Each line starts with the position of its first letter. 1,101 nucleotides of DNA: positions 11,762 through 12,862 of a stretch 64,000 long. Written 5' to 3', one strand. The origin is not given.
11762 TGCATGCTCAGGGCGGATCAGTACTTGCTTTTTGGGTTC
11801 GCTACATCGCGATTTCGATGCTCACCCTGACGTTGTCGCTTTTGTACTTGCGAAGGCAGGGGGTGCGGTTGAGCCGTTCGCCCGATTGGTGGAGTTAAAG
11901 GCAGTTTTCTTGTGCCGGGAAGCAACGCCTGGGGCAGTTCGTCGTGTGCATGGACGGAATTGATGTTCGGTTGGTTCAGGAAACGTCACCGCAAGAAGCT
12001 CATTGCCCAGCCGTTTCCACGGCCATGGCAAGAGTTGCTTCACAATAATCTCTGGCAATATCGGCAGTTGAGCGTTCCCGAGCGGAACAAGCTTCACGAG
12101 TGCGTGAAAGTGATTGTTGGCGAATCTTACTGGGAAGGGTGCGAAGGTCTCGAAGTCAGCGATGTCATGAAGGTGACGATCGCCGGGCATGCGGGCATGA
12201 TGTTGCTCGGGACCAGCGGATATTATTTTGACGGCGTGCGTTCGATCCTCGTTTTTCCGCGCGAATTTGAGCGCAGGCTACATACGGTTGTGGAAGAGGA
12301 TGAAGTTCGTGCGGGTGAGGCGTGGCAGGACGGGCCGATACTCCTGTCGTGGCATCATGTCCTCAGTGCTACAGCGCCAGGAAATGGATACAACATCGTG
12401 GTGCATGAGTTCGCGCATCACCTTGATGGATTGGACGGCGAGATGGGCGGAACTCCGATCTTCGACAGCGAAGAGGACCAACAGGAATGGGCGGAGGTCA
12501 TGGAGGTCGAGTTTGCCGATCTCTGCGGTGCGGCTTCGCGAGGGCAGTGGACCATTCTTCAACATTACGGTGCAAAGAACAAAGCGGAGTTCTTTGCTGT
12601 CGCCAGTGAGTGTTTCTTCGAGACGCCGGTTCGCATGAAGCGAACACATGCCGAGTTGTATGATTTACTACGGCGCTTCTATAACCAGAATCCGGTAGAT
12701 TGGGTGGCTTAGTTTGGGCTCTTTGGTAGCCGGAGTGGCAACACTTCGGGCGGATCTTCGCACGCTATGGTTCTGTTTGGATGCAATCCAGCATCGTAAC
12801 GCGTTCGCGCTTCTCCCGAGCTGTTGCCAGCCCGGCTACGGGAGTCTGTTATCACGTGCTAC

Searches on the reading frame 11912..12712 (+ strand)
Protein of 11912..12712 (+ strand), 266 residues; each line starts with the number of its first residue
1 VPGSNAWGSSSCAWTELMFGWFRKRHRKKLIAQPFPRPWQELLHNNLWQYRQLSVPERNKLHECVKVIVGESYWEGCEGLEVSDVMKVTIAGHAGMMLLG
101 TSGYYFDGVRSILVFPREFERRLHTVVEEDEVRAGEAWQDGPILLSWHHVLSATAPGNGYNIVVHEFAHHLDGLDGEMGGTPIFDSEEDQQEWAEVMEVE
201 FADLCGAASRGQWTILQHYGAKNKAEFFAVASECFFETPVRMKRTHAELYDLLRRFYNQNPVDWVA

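Call 60: search_protein_families(library=pfam, proteins=[window:11912-12712:+], max_evalue=0.0001)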
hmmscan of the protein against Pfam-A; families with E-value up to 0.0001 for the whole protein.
window:11912-12712:+ (266 aa): 1 family
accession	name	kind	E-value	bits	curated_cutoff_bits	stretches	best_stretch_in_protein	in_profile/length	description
PF06167.18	Peptidase_M90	-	1.1e-71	241.7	26.2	1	23-257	2-242/243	Glucose-regulated metallo-peptidase M90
